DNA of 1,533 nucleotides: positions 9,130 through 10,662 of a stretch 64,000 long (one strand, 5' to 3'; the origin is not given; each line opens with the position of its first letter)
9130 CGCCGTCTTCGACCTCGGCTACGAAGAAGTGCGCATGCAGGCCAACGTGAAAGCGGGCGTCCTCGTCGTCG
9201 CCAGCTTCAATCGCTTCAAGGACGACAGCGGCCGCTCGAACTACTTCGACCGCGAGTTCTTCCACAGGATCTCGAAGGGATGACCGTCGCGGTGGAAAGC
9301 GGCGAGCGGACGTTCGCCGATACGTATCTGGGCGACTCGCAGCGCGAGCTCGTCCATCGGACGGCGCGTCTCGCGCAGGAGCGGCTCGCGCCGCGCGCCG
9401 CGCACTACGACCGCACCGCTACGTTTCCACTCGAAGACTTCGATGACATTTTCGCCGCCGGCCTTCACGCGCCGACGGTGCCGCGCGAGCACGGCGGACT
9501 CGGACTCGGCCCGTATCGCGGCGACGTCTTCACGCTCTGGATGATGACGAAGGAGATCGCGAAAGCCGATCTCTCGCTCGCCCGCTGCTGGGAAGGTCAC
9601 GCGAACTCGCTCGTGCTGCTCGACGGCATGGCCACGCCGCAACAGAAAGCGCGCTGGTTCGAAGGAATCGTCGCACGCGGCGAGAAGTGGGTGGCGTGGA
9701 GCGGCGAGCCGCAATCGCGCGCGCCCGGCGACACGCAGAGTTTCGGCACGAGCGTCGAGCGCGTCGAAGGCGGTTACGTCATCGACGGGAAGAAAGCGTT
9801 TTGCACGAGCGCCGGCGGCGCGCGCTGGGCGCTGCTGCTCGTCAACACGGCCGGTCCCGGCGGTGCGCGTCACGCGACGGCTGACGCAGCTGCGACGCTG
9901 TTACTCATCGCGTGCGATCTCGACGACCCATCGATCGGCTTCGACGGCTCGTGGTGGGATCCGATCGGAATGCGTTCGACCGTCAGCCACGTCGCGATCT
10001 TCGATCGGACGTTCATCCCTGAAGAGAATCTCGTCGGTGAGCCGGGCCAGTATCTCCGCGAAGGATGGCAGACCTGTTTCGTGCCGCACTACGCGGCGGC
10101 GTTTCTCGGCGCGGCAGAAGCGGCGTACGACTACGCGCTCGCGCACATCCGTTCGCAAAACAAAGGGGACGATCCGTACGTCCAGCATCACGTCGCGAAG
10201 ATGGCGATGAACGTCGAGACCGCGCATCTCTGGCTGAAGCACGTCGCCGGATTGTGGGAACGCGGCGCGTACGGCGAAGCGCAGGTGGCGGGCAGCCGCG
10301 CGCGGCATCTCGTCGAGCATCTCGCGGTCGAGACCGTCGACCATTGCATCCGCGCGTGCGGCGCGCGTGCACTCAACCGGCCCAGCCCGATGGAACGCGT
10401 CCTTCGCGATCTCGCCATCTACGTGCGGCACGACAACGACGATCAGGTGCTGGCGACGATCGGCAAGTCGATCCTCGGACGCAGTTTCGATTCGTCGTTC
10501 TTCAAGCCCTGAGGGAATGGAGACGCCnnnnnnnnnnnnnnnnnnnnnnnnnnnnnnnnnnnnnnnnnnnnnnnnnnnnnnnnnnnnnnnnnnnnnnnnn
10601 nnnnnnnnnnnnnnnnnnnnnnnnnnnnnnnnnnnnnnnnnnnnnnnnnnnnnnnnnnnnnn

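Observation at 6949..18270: Eleven-gene oxidative tailoring operon with no PKS, NRPS, terpene or RiPP backbone gene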

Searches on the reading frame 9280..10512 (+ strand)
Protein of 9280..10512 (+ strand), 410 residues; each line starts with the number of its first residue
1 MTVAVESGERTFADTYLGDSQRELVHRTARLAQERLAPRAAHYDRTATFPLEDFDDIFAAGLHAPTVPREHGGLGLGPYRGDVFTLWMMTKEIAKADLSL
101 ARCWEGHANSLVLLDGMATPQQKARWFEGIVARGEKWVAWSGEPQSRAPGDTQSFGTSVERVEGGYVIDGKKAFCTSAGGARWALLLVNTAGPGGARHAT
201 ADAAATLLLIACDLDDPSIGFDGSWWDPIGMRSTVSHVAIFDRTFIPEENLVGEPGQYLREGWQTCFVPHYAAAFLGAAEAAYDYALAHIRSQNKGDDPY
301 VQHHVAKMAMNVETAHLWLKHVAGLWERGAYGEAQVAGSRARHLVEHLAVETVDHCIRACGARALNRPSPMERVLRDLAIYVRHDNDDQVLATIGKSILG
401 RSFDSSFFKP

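Call 4: search_protein_families(library=pfam, proteins=[window:9280-10512:+], max_evalue=0.01)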
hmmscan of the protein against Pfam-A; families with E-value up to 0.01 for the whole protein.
window:9280-10512:+ (410 aa): 4 families
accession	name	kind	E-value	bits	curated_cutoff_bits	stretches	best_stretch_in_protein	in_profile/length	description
PF08028.16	Acyl-CoA_dh_2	-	3.9e-16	60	22.7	1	272-384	4-129/134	Acyl-CoA dehydrogenase, C-terminal domain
PF02771.21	Acyl-CoA_dh_N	-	1.1e-15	58.4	22.9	1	19-131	2-110/113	Acyl-CoA dehydrogenase, N-terminal domain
PF00441.29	Acyl-CoA_dh_1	-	8.4e-12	45.9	22.4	1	271-380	18-130/150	Acyl-CoA dehydrogenase, C-terminal domain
PF02770.24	Acyl-CoA_dh_M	-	6.2e-07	29.9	33.3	1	151-242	12-95/97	Acyl-CoA dehydrogenase, middle domain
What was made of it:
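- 9280..10512 (+): G4: ACAD-fold flavoprotein (410 aa), the most conserved gene of the system. Pfam, call 4.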

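Call 8: search_protein_families(library=ncbifam, proteins=[window:9280-10512:+], max_evalue=0.01)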
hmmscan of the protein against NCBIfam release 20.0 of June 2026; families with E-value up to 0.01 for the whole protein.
window:9280-10512:+ (410 aa): 16 families
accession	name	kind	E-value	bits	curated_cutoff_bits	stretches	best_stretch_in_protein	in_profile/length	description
TIGR04022.1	sulfur_SfnB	equivalog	5.5e-28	97.9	430.9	1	22-396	8-377/391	SfnB family sulfur acquisition oxidoreductase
NF042439.1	SulpropCoADesulf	equivalog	9.9e-25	87.1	600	1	27-400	3-372/379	3-sulfinopropanoyl-CoA desulfinase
NF042972.1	AcrlCoAredClosAcrC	equivalog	4.8e-23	81.4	640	1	17-380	5-357/378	acryloyl-CoA reductase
NF043006.1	CyhCrbnylCoADH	equivalog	7.9e-19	67.9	650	1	20-381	7-357/380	cyclohexane-1-carbonyl-CoA dehydrogenase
TIGR03207.1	cyc_hxne_CoA_dh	equivalog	2.6e-17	62.6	575.35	1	19-394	3-366/372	cyclohexanecarboxyl-CoA dehydrogenase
NF043015.1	DibenthMonoxDszC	equivalog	5.9e-17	61.5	850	1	40-400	33-405/415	dibenzothiophene monooxygenase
NF008997.0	PRK12341.1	equivalog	4.3e-15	55.7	537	1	40-391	29-368/382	acyl-CoA dehydrogenase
NF049984.1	Rv1679_FadE16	equivalog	5.4e-15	55.5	600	1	39-400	15-367/371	Rv1679 family acyl-CoA dehydrogenase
NF053553.1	prodigi_MBC_PigA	equivalog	6.9e-14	51.7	500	1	16-377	4-357/381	prodigiosin MBC biosynthesis dehydrogenase PigA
NF045652.1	ProlPCPDhRedW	equivalog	3.5e-13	49.1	650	1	27-367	10-342/376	L-prolyl-[peptidyl-carrier protein] dehydrogenase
NF045552.1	GlutCoADH_Des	equivalog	1.3e-12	47.6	470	1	24-383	12-363/387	glutaryl-CoA dehydrogenase Acd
NF045629.1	monooxsub_HsaA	equivalog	1.7e-11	43.6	450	1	140-387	96-361/383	3-hydroxy-9,10-secoandrosta-1,3,5(10)-triene-9,17-dione monooxygenase oxygenase subunit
NF002885.1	PRK03354.1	equivalog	1.6e-07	30.7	540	1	31-399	20-374/378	crotonobetainyl-CoA dehydrogenase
NF058590.1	AcCoDHFadEBacil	equivalog_domain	1.2e-05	24.1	600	1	10-311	14-305/586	acyl-CoA dehydrogenase FadE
TIGR03204.1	pimC_large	equivalog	0.00012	21.1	623.85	1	116-255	102-229/395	pimeloyl-CoA dehydrogenase large subunit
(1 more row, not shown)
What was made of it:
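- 9280..10512 (+): It scores far below every NCBIfam equivalog cut-off (call 8).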

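Call 14: search_solved_structures(query=window:9280-10512:+, max_evalue=0.00001)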
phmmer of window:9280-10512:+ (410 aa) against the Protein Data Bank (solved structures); distinct sequences matched with E-value up to 0.00001: 60.
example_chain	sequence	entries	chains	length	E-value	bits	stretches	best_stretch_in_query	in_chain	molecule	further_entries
8i4p_A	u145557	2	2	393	1.9e-29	106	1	16-392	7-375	Acyl-CoA dehydrogenase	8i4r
7w0j_A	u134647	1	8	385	2.1e-29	105.8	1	16-391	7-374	Acyl-CoA dehydrogenase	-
5gj7_A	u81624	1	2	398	3.3e-28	101.8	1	20-401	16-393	Acyl-CoA dehydrogenase type 2 domain protein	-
5z8t_A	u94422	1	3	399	3.4e-28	101.8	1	20-401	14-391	Acyl-CoA dehydrogenase type 2 domain protein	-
4p13_A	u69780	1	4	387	1.9e-22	82.9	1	19-391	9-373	Medium-chain specific acyl-CoA dehydrogenase, mitochondrial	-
1ege_A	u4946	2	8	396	1.9e-22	82.9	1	19-391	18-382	MEDIUM CHAIN ACYL-COA DEHYDROGENASE | Acyl-CoA dehydrogenase, medium-chain specific, mitochondrial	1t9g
1udy_A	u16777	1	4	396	2.2e-22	82.7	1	17-392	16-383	Acyl-CoA dehydrogenase, medium-chain specific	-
2a1t_A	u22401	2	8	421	2.3e-22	82.6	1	19-391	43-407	Acyl-CoA dehydrogenase, medium-chain specific, mitochondrial precursor | Medium-chain specific acyl-CoA dehydrogenase, mitochondrial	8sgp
3mdd_A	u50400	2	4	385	2.6e-22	82.4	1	18-392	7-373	MEDIUM CHAIN ACYL-COA DEHYDROGENASE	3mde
1egc_A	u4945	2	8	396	5.9e-22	81.2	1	19-390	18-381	MEDIUM CHAIN ACYL-COA DEHYDROGENASE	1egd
5xb8_A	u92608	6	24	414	6.4e-22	81.1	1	42-406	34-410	Thermophilic dibenzothiophene desulfurization enzyme C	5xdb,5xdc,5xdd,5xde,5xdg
3pfd_A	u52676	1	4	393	1e-21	80.5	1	7-393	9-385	Acyl-CoA dehydrogenase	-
2dvl_A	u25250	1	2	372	6.1e-21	77.9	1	19-386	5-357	Acyl-CoA dehydrogenase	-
3nf4_A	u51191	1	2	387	2.9e-19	72.4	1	21-390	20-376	acyl-CoA dehydrogenase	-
2jif_A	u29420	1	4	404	3.4e-19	72.2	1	24-396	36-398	SHORT/BRANCHED CHAIN SPECIFIC ACYL-COA DEHYDROGENASE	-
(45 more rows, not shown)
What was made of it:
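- G4's best NCBIfam hits are SfnB and 3-sulfinopropanoyl-CoA desulfinase, and its PDB hits include methanesulfinate monooxygenase and DszC (calls 8, 14).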

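Call 23: search_solved_structures(query=window:9280-10512:+, max_evalue=1e-21, show_alignments=5)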
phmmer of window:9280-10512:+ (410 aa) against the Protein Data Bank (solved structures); distinct sequences matched with E-value up to 1e-21: 11.
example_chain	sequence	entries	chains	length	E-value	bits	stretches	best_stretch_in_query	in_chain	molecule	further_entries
8i4p_A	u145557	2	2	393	1.9e-29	106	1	16-392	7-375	Acyl-CoA dehydrogenase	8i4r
7w0j_A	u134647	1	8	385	2.1e-29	105.8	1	16-391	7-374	Acyl-CoA dehydrogenase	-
5gj7_A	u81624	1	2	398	3.3e-28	101.8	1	20-401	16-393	Acyl-CoA dehydrogenase type 2 domain protein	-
5z8t_A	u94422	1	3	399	3.4e-28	101.8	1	20-401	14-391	Acyl-CoA dehydrogenase type 2 domain protein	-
4p13_A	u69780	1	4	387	1.9e-22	82.9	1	19-391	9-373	Medium-chain specific acyl-CoA dehydrogenase, mitochondrial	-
1ege_A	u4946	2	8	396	1.9e-22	82.9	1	19-391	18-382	MEDIUM CHAIN ACYL-COA DEHYDROGENASE | Acyl-CoA dehydrogenase, medium-chain specific, mitochondrial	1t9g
1udy_A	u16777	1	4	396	2.2e-22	82.7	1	17-392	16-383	Acyl-CoA dehydrogenase, medium-chain specific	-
2a1t_A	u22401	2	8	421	2.3e-22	82.6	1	19-391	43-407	Acyl-CoA dehydrogenase, medium-chain specific, mitochondrial precursor | Medium-chain specific acyl-CoA dehydrogenase, mitochondrial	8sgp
3mdd_A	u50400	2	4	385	2.6e-22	82.4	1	18-392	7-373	MEDIUM CHAIN ACYL-COA DEHYDROGENASE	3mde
1egc_A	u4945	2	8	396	5.9e-22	81.2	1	19-390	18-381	MEDIUM CHAIN ACYL-COA DEHYDROGENASE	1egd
5xb8_A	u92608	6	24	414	6.4e-22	81.1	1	42-406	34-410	Thermophilic dibenzothiophene desulfurization enzyme C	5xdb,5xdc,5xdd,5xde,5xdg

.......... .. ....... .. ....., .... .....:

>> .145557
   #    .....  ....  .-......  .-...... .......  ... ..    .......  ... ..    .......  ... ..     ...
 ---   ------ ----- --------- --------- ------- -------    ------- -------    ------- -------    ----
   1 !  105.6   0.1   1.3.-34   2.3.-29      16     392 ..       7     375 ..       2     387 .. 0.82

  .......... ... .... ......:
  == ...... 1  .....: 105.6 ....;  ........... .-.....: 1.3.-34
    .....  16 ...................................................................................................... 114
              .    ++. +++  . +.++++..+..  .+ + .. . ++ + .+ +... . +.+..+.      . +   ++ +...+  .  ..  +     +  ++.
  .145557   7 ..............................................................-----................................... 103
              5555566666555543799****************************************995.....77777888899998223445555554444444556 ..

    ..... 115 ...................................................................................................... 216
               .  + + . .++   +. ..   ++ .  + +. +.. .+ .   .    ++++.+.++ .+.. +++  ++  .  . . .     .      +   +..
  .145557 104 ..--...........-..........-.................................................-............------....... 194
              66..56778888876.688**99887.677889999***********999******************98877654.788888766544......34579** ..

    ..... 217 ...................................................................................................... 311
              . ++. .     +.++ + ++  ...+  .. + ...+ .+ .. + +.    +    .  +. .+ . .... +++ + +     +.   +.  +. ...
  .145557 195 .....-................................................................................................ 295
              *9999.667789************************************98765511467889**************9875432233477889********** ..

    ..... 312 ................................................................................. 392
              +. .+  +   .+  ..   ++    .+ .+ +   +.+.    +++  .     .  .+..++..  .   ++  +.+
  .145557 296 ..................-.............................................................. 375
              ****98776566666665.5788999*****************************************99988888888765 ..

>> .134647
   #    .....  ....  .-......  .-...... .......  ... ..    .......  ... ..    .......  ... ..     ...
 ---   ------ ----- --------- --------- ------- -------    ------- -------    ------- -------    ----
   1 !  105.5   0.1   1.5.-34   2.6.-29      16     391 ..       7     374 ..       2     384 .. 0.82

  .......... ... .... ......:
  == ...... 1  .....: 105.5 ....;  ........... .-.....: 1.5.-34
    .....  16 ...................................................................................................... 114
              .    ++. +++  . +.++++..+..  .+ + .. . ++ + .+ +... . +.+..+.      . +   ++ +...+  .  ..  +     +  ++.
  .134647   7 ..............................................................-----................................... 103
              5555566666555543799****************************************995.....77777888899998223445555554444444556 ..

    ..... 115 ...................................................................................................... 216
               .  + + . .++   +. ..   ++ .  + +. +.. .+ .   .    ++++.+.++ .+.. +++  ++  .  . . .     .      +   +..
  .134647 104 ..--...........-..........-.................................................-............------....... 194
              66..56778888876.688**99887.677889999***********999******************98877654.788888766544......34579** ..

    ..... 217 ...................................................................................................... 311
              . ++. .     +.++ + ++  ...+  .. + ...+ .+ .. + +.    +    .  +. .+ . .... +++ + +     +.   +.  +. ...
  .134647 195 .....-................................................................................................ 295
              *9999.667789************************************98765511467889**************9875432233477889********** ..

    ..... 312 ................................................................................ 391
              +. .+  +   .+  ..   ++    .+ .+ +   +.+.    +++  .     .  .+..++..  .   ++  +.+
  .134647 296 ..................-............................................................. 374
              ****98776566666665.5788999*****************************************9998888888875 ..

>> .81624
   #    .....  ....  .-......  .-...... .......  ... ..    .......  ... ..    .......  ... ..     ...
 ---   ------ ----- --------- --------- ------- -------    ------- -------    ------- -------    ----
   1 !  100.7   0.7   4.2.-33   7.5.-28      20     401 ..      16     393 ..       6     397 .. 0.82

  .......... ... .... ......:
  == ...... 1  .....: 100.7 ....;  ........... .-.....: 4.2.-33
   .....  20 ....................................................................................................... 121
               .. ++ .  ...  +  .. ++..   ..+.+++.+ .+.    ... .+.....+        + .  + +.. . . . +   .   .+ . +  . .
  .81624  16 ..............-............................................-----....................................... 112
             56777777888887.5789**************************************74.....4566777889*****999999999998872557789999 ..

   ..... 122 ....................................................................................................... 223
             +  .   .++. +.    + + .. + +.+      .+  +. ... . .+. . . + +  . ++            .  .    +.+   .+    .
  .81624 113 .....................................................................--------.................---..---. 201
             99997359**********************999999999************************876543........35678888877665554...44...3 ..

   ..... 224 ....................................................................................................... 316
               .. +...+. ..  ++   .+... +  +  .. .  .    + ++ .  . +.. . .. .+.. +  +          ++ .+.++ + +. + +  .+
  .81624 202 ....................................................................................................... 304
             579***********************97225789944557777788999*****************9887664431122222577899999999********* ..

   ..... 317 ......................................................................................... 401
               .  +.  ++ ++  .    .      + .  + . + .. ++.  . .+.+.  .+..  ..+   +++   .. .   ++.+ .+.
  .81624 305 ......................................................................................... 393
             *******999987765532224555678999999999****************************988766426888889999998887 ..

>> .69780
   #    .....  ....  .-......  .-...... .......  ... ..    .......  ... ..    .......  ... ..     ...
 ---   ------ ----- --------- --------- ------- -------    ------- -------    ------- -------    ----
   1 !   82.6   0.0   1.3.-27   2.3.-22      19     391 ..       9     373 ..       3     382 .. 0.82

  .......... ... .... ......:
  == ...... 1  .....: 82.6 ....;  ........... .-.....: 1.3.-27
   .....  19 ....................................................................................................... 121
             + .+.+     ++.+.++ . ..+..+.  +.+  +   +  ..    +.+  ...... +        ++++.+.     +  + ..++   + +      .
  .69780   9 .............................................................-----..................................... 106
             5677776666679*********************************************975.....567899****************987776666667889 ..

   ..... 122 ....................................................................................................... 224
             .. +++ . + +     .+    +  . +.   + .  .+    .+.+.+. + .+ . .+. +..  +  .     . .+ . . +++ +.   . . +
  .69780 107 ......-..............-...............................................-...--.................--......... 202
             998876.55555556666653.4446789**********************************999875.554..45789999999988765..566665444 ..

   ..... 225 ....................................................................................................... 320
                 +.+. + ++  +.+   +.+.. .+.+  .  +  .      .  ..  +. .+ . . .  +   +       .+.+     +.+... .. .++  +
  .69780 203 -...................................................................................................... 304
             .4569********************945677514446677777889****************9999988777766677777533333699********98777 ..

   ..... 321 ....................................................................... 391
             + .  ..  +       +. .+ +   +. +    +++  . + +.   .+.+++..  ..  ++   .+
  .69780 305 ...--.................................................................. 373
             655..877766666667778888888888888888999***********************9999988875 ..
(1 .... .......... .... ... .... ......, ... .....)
